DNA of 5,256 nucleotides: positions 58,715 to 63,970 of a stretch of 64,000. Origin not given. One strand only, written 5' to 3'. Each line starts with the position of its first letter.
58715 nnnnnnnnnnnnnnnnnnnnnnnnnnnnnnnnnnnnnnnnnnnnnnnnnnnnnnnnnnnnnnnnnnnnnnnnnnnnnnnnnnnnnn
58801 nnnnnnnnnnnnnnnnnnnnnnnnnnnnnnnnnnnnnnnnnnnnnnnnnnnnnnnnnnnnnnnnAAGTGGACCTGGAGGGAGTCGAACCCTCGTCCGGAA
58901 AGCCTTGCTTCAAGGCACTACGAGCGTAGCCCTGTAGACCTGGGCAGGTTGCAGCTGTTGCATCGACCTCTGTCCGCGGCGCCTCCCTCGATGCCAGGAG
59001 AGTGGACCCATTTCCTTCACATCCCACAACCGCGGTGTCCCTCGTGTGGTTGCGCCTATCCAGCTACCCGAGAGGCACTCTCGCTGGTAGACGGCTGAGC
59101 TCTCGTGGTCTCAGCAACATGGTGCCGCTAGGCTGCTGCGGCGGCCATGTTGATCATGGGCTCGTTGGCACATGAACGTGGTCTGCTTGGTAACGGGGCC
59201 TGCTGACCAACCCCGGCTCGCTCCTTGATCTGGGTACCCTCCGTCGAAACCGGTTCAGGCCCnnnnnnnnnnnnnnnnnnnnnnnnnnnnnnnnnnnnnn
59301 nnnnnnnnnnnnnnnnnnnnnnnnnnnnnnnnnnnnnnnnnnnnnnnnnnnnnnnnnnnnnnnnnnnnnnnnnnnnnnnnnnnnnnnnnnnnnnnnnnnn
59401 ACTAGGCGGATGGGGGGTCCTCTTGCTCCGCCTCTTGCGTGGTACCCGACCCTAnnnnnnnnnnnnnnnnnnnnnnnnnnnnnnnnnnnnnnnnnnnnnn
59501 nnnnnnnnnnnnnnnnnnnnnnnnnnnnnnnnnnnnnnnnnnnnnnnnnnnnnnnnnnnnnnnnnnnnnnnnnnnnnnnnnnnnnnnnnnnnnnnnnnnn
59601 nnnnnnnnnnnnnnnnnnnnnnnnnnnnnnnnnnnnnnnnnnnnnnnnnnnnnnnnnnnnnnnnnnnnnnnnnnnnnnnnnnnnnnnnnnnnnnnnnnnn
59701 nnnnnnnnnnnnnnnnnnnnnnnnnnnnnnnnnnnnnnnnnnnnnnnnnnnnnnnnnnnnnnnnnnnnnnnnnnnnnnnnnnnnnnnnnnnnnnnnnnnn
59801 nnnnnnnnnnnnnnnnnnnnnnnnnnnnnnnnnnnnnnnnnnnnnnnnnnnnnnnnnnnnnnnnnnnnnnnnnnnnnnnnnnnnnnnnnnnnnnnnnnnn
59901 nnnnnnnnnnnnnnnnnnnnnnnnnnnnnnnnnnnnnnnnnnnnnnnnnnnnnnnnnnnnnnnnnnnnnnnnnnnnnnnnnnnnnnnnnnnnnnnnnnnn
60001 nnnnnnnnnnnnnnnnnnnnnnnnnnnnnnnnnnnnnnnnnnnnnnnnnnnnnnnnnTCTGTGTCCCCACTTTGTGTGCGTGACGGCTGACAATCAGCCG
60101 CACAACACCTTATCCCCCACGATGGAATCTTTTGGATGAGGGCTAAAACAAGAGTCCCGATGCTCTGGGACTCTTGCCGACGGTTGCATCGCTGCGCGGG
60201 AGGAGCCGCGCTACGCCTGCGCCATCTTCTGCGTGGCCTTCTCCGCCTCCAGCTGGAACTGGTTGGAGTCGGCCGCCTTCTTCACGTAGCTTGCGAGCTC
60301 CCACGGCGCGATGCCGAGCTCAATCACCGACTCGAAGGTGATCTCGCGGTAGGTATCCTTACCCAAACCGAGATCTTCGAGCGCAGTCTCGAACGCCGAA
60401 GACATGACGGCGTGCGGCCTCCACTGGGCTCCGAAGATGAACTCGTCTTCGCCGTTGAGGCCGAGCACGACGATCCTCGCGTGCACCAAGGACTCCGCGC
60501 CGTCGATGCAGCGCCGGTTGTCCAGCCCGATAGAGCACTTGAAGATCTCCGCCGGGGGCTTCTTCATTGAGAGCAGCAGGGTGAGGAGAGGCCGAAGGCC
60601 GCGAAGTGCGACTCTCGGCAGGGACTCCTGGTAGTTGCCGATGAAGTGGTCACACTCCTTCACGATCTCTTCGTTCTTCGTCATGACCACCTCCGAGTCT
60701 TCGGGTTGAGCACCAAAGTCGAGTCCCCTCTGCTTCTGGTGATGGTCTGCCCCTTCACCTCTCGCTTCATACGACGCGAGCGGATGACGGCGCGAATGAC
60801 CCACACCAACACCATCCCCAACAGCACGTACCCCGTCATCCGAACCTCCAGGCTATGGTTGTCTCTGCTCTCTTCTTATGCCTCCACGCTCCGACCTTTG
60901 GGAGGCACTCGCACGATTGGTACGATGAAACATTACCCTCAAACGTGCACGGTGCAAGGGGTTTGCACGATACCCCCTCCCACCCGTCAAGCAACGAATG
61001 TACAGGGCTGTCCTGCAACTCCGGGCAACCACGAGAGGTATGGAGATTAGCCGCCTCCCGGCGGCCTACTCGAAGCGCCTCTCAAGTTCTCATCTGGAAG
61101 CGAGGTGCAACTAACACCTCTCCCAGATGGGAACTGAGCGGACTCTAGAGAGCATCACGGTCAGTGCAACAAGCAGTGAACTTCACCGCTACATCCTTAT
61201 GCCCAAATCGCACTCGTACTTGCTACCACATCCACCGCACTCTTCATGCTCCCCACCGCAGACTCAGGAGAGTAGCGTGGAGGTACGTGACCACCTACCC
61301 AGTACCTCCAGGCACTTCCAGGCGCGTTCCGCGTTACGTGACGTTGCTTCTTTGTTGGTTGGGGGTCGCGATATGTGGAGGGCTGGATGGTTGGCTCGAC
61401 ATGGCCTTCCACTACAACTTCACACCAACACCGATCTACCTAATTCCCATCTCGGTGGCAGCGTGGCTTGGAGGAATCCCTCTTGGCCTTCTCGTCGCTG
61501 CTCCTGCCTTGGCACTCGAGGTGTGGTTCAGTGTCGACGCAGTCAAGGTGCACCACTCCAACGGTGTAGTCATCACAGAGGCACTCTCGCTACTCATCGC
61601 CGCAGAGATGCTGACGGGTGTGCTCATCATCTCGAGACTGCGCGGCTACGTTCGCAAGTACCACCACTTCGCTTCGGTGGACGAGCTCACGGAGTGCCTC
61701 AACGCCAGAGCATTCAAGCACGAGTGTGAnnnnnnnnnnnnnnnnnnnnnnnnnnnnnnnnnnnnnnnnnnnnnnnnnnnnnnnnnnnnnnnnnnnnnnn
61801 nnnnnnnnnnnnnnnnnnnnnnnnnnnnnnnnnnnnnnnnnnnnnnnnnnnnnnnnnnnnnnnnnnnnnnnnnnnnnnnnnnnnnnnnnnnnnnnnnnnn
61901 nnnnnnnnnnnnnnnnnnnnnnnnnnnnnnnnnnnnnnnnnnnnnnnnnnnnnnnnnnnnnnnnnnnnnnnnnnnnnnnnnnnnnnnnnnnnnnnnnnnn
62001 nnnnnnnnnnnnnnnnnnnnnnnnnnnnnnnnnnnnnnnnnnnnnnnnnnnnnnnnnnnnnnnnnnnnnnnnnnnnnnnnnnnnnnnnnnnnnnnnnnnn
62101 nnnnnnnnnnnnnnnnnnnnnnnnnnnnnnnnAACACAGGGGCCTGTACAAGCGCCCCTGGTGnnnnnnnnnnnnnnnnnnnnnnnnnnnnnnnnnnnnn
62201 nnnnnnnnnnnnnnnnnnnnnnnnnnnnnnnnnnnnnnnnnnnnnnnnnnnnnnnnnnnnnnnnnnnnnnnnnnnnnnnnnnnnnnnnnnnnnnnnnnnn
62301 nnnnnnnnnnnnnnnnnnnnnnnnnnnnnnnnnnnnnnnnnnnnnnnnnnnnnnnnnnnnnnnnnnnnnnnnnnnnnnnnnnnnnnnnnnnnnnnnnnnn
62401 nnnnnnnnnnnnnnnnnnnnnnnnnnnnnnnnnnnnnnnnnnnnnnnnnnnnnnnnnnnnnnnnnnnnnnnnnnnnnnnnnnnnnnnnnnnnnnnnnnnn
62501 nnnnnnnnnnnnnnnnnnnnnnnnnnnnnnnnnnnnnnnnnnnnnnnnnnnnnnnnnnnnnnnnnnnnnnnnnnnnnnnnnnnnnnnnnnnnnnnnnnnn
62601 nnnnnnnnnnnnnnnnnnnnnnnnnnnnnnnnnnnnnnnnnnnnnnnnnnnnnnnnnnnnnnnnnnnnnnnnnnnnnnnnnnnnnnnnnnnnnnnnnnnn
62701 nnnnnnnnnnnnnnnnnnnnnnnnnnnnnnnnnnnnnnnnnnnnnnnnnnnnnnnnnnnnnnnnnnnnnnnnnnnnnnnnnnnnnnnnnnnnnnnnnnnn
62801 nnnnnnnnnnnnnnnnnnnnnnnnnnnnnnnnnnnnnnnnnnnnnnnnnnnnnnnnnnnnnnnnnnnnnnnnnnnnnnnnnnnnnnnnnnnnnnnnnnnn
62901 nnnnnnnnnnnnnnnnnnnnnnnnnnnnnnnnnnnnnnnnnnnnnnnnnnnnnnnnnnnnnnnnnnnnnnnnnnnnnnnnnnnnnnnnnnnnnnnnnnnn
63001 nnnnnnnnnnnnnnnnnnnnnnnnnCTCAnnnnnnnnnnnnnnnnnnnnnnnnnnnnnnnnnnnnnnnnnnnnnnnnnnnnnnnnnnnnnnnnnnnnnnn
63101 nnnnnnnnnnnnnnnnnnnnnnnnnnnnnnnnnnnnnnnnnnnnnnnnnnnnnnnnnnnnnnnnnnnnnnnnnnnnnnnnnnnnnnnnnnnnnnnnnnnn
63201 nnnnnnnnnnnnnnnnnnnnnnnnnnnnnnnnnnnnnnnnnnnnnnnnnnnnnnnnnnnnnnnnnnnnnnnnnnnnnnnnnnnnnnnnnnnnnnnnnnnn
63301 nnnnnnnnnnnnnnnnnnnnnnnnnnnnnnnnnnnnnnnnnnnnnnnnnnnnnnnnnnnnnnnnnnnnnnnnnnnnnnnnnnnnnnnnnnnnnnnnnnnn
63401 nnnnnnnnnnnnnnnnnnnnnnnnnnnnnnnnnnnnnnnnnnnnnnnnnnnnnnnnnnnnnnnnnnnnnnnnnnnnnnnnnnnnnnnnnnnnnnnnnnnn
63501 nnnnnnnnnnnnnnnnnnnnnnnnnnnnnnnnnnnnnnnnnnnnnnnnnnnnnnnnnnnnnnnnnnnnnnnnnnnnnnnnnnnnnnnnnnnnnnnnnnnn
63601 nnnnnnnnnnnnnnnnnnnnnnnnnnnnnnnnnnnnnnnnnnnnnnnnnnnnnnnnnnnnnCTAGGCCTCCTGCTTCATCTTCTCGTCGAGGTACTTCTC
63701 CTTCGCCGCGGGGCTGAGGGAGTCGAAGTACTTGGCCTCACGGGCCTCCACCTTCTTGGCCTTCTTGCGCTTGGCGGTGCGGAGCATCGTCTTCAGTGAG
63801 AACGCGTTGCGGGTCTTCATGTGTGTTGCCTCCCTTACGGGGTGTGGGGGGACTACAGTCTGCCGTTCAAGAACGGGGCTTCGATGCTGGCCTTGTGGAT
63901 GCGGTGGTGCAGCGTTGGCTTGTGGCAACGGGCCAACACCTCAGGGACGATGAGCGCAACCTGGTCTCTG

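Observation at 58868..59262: Apparently complete tmRNA gene inside the phage-like region, with an unusual tag (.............)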

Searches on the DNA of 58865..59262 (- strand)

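Call 8: search_dna_similar(query=window:58865-59262:-, collection=phages, mode=distant, max_rows=20)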
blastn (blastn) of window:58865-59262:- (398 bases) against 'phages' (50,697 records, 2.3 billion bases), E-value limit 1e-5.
Records with a match: 1; places in all: 1; records where one place covers at least 80% of the query: 0.
Best place of each record, by identity: 60-80% 1.
By first word of the organism name: Myxococcus 1.
By host as written in the record: Myxococcus sp. 1.
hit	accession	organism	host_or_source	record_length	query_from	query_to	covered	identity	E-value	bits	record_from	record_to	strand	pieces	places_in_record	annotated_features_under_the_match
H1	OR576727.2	Myxococcus phage Mx1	Myxococcus sp.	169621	1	84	21%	78.8%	1e-8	66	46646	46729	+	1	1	none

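Call 10: get_annotated_region(hit=H1, flank=6000)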
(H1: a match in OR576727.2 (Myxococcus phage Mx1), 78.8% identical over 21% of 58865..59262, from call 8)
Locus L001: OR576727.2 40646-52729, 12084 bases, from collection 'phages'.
description: Myxococcus phage Mx1, complete genome.
organism: Myxococcus phage Mx1 (NCBI taxid 2994995)
taxonomy: Viruses; Duplodnaviria; Heunggongvirae; Uroviricota; Caudoviricetes
host: Myxococcus sp.; source: cow dung; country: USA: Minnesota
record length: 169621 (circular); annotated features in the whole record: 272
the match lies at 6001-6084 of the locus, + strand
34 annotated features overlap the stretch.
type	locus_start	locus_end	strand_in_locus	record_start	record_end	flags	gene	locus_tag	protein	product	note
CDS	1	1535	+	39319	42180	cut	-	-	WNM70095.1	tail sheath protein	-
CDS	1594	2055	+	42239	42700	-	-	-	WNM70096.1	hypothetical protein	-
CDS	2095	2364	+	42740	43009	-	-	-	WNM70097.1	RNA ligase A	-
CDS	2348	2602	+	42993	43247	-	-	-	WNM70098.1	hypothetical protein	-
tRNA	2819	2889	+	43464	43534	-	-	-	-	tRNA-Lys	-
tRNA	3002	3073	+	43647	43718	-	-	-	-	tRNA-Gln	-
CDS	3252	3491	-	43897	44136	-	-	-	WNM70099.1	hypothetical protein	-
tRNA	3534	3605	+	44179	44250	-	-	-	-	tRNA-Thr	-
CDS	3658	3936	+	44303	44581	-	-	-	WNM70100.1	hypothetical protein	-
tRNA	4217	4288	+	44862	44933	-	-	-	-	tRNA-Glu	-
tRNA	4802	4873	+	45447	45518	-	-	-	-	tRNA-Ile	-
CDS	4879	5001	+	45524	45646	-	-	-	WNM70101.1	hypothetical protein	-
tRNA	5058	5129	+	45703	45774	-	-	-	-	tRNA-Asp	-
tRNA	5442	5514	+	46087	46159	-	-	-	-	tRNA-Phe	-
CDS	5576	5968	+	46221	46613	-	-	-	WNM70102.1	hypothetical protein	-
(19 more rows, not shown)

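Call 13: search_rna_families(source=L001, threshold=evalue, max_evalue=0.01, show_alignments=0)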
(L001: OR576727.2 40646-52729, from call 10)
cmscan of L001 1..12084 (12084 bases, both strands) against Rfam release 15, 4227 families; matches with E-value up to 0.01: 29.
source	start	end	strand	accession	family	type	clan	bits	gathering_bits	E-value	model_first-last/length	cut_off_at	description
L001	6001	6378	+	RF00023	tmRNA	Gene;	CL00001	117.7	47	4.3e-46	1-374/374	no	transfer-messenger RNA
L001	8042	8113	+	RF00005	tRNA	Gene; tRNA;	CL00001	75.7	29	1.6e-15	1-71/71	no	tRNA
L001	3534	3605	+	RF00005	tRNA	Gene; tRNA;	CL00001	69.5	29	8.1e-14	1-71/71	no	tRNA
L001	10532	10604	+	RF00005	tRNA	Gene; tRNA;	CL00001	68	29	2.2e-13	1-71/71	no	tRNA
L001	10701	10771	+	RF00005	tRNA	Gene; tRNA;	CL00001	67.5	29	2.9e-13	1-71/71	no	tRNA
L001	8577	8648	+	RF00005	tRNA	Gene; tRNA;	CL00001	65.9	29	7.9e-13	1-71/71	no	tRNA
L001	9085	9156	+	RF00005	tRNA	Gene; tRNA;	CL00001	65.4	29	1.1e-12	1-71/71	no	tRNA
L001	7959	8032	+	RF00005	tRNA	Gene; tRNA;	CL00001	64.6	29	1.8e-12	1-71/71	no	tRNA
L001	4217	4288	+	RF00005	tRNA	Gene; tRNA;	CL00001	62.9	29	5.2e-12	1-71/71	no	tRNA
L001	9300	9372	+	RF00005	tRNA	Gene; tRNA;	CL00001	62.5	29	6.8e-12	1-71/71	no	tRNA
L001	4802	4873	+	RF00005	tRNA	Gene; tRNA;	CL00001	62.1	29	8.8e-12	1-71/71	no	tRNA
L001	3002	3073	+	RF00005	tRNA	Gene; tRNA;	CL00001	61.5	29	1.3e-11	1-71/71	no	tRNA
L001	8736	8806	+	RF00005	tRNA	Gene; tRNA;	CL00001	59.9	29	3.5e-11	1-71/71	no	tRNA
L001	7388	7458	+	RF00005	tRNA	Gene; tRNA;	CL00001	56.8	29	2.5e-10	1-71/71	no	tRNA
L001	8653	8728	+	RF00005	tRNA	Gene; tRNA;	CL00001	53.2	29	2.5e-09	1-71/71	no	tRNA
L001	7464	7536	+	RF00005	tRNA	Gene; tRNA;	CL00001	53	29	2.8e-09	1-71/71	no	tRNA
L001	2819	2889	+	RF00005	tRNA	Gene; tRNA;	CL00001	52.6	29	3.7e-09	1-71/71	no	tRNA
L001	11969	12043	+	RF00005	tRNA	Gene; tRNA;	CL00001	50.3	29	1.6e-08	1-71/71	no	tRNA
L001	5442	5514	+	RF00005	tRNA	Gene; tRNA;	CL00001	49.5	29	2.6e-08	1-71/71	no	tRNA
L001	4654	4727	+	RF00005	tRNA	Gene; tRNA;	CL00001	47.7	29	8e-08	1-71/71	no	tRNA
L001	11693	11767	+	RF00005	tRNA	Gene; tRNA;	CL00001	41.7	29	3.6e-06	1-71/71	no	tRNA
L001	5058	5129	+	RF00005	tRNA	Gene; tRNA;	CL00001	39.1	29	1.9e-05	1-71/71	no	tRNA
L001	4802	4874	-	RF04354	Plastid-ycf2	Cis-reg;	-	36.2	65.7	0.00014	1-75/75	no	Plastid-ycf2 5UTR RNA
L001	2629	2709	+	RF01852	tRNA-Sec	Gene; tRNA;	CL00001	35.1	47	0.00061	1-91/91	no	Selenocysteine transfer RNA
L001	8042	8114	-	RF04354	Plastid-ycf2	Cis-reg;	-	33.6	65.7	0.00069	1-75/75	no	Plastid-ycf2 5UTR RNA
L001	4524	4652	+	RF02553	YrlA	Gene; sRNA;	-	32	69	0.00094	1-114/114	no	Y RNA-like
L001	3943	4005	+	RF00005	tRNA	Gene; tRNA;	CL00001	31.5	29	0.0024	1-71/71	no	tRNA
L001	8242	8309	+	RF01852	tRNA-Sec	Gene; tRNA;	CL00001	31.3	47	0.0061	1-91/91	no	Selenocysteine transfer RNA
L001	10532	10605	-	RF04354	Plastid-ycf2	Cis-reg;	-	30.8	65.7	0.004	1-75/75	no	Plastid-ycf2 5UTR RNA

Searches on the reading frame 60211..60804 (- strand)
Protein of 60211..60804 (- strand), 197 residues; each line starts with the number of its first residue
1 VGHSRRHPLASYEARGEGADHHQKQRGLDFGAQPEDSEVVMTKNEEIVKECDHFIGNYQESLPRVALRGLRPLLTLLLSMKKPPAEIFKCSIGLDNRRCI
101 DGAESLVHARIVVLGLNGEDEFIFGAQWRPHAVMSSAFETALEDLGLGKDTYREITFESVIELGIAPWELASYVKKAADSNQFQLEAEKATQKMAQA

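Call 12: search_protein_families(library=pfam, max_evalue=0.01, proteins=[window:60211-60804:-])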
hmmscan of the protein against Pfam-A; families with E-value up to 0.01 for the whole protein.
window:60211-60804:- (197 aa): 0 families

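Call 19: find_encoding_contigs(protein=window:60211-60804:-, flank=10000, max_places=6)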
Protein window:60211-60804:- (197 aa): no gene with exactly this product is on record in the collection.
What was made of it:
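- Tried and rejected: Exact look-up of the 197-aa ORF 60211-60804: not on record, because the called start differs (call 19).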

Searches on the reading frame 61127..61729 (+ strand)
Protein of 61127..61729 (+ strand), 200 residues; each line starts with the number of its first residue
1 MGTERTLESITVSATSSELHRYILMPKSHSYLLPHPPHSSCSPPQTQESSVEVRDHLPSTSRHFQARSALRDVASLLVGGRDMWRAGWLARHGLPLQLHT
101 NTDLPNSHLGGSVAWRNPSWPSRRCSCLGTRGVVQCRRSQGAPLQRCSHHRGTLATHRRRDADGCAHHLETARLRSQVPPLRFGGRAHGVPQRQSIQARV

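Call 12: search_protein_families(library=pfam, max_evalue=0.01, proteins=[window:61127-61729:+])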
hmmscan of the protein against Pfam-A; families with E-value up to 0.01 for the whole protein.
window:61127-61729:+ (200 aa): 1 family
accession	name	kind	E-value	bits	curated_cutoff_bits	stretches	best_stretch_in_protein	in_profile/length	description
PF12714.13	TILa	-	0.0085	16.6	27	1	122-152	22-50/55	TILa domain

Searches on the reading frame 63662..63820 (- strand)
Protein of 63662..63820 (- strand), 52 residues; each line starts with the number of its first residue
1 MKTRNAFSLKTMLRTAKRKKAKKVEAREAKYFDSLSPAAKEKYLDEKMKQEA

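Call 32: find_encoding_contigs(protein=window:63662-63820:-, flank=10000, max_places=4)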
Protein window:63662-63820:- (52 aa): 1 contig read that carries it; 1 place shown.
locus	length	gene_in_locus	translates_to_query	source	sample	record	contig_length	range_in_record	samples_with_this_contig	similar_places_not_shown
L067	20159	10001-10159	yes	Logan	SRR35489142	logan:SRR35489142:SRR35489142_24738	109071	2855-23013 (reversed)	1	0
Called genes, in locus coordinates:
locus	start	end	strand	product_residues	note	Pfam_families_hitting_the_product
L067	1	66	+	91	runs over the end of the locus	-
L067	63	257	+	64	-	-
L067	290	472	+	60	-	-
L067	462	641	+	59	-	-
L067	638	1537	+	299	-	-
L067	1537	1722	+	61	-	-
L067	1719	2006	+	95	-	-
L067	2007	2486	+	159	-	-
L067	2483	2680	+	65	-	-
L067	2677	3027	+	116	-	-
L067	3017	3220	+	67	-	-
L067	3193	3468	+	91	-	-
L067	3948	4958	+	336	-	-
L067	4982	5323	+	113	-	-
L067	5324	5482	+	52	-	-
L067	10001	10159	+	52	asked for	-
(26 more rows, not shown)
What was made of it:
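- On Phage-encoded tmRNA, as opposed to a host ssrA serving as attB: The 5' side carries about 33 small packed genes over 14.5 kb (call 32).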
